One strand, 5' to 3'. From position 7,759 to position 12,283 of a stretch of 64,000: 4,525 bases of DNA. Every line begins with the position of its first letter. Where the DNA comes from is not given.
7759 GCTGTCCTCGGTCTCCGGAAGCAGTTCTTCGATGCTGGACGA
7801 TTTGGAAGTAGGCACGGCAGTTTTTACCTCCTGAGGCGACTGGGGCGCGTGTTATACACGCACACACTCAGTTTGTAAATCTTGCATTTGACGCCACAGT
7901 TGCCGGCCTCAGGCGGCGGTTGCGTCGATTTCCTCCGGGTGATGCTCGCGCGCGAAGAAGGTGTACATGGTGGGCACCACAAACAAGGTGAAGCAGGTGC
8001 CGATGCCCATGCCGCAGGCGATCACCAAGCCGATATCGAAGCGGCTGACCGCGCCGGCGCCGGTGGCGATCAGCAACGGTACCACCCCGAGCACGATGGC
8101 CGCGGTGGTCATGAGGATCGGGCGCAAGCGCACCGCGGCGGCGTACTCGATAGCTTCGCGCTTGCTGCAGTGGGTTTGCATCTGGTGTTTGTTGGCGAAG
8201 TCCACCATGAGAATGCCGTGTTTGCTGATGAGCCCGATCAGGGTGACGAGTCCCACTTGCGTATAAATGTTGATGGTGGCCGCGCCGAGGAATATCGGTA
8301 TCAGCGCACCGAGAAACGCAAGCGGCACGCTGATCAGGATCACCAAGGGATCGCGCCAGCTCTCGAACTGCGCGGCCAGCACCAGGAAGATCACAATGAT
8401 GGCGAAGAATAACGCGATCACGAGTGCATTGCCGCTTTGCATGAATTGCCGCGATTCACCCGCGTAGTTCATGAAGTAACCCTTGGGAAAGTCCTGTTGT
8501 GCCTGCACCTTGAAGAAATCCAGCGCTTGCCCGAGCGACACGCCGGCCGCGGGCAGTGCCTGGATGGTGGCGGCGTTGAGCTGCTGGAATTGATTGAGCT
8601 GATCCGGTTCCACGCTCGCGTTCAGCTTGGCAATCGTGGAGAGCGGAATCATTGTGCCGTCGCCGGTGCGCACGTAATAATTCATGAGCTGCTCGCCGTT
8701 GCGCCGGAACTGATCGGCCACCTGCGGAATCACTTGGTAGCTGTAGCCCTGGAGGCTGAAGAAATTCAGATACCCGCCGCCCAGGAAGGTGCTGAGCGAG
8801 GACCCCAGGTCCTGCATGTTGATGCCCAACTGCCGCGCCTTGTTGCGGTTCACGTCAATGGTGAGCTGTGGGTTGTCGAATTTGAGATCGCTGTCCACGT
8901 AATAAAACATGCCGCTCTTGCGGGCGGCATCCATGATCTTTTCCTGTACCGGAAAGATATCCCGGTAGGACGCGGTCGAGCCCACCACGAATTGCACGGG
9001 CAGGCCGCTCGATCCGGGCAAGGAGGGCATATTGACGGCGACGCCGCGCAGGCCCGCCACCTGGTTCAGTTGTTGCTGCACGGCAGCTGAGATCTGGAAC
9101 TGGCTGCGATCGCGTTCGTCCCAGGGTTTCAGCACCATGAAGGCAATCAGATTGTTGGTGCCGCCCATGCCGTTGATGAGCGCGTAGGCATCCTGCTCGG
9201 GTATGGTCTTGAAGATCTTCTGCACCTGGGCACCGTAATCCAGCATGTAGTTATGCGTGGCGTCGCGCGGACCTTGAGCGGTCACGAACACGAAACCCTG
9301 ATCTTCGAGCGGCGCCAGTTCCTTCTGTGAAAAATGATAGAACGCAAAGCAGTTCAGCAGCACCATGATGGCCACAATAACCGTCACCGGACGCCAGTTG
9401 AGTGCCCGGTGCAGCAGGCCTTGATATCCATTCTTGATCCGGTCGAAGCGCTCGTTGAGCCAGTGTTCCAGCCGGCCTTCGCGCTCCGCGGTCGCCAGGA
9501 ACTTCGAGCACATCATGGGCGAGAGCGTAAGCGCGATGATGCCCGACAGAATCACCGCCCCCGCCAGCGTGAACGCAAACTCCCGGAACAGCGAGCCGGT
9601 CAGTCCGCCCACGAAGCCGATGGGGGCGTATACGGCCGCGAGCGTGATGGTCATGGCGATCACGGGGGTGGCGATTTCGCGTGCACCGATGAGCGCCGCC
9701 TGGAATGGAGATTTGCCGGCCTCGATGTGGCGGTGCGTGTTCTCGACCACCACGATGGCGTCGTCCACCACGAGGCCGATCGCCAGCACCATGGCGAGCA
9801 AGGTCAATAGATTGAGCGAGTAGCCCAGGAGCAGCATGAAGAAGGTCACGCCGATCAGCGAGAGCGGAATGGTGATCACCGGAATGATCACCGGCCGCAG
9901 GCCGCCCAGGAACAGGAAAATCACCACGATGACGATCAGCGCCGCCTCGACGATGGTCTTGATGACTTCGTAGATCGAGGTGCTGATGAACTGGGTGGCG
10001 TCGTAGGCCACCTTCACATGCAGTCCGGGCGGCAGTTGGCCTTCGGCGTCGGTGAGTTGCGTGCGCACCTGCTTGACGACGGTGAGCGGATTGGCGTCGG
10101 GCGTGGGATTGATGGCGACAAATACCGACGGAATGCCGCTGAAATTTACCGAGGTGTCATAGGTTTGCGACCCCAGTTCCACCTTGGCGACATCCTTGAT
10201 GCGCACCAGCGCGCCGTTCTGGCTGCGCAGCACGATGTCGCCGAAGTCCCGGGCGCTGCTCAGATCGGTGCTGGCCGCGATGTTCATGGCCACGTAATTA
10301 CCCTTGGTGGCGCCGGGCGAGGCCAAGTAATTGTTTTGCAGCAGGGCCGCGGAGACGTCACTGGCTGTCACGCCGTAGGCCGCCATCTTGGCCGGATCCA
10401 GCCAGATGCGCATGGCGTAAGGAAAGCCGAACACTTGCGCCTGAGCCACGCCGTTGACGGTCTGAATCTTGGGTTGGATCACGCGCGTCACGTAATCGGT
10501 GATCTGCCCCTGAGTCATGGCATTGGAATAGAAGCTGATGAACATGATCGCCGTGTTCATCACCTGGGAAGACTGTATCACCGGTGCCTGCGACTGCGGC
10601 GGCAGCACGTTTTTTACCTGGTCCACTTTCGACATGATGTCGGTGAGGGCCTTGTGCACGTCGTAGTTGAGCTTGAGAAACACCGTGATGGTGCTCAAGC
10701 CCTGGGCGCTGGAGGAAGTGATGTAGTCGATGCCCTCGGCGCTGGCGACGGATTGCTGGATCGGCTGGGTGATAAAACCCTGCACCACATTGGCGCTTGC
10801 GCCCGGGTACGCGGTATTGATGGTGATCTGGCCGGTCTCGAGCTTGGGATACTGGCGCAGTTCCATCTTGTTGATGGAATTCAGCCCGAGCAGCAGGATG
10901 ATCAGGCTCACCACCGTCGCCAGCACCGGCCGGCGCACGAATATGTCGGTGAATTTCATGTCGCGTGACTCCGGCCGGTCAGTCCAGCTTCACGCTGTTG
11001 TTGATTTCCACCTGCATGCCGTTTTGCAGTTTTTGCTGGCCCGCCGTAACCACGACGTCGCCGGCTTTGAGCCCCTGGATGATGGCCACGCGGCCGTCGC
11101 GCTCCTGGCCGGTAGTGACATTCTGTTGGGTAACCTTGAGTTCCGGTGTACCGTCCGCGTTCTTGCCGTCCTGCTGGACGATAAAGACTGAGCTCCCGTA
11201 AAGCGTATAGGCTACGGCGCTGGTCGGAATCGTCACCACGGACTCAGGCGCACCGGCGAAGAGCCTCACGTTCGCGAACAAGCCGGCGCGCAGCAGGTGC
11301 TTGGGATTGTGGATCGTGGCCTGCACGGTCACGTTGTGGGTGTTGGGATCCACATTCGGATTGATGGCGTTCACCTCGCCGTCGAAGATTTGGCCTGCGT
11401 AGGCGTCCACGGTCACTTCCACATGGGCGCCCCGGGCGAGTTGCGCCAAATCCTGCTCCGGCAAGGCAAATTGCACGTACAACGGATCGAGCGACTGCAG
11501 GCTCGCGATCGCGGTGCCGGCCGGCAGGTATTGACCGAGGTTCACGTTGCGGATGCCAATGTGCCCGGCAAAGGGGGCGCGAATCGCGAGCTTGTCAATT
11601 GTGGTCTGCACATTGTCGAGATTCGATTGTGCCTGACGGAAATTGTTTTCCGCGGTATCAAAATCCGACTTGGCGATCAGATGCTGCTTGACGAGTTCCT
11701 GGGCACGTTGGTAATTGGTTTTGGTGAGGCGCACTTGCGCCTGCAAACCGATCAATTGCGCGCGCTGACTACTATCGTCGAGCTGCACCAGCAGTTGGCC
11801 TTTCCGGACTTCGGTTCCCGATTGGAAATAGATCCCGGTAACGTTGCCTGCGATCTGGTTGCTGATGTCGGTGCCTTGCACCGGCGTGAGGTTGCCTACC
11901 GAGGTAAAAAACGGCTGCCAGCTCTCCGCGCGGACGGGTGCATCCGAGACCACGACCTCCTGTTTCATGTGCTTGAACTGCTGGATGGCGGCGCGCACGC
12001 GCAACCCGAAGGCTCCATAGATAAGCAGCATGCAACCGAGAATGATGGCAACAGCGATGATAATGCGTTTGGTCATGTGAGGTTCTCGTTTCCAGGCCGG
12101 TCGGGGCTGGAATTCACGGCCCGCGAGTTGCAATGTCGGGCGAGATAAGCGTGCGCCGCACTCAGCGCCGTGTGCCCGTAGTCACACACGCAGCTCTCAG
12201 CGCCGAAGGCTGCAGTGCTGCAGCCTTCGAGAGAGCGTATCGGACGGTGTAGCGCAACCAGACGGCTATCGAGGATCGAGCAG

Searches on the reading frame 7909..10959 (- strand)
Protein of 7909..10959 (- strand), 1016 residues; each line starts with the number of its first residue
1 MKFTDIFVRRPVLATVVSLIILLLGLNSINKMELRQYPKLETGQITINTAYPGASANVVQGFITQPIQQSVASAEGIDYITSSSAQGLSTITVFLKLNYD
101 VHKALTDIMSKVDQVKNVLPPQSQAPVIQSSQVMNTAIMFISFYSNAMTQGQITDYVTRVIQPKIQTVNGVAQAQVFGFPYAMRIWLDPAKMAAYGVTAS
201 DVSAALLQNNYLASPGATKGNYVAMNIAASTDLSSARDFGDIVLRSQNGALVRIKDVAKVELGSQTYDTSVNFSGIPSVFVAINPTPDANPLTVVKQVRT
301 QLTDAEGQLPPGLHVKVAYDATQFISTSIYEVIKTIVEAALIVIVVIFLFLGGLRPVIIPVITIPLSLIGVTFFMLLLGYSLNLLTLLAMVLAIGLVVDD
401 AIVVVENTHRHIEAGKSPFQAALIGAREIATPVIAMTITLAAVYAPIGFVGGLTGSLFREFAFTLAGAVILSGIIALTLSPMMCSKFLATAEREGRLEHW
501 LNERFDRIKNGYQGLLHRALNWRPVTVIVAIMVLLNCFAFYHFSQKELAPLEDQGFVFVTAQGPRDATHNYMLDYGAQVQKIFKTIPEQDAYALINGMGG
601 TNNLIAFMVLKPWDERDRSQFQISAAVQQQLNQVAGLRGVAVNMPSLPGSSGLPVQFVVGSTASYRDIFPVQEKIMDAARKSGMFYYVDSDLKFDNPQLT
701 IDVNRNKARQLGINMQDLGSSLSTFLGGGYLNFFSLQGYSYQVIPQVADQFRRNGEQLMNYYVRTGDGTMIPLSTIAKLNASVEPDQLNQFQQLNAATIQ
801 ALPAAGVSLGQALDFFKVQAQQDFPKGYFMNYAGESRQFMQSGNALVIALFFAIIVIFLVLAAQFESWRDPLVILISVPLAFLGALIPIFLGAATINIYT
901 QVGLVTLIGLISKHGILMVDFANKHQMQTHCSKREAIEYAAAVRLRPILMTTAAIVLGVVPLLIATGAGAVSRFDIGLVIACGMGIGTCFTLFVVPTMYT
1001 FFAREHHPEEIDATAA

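Call 76: search_protein_families(library=pfam, proteins=[window:7909-10959:-], max_evalue=1e-12)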
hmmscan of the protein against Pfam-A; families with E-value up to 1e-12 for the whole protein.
window:7909-10959:- (1016 aa): 1 family
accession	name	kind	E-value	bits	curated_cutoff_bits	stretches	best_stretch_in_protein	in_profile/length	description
PF00873.25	ACR_tran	-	5.1e-274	912.1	28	1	4-1002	2-1020/1021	AcrB/AcrD/AcrF family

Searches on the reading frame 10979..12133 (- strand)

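Call 76: search_protein_families(library=pfam, proteins=[window:10979-12133:-], max_evalue=1e-12)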
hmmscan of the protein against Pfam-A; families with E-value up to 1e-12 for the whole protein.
window:10979-12133:- (384 aa): 2 families
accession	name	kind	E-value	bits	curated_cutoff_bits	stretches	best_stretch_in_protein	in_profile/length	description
PF16576.10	HlyD_D23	-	6.1e-29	101.3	30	1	89-287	21-214/214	Barrel-sandwich domain of CusB or HlyD membrane-fusion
PF13437.12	HlyD_3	-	8.9e-19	68.6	22.2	1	184-283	2-105/106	HlyD family secretion protein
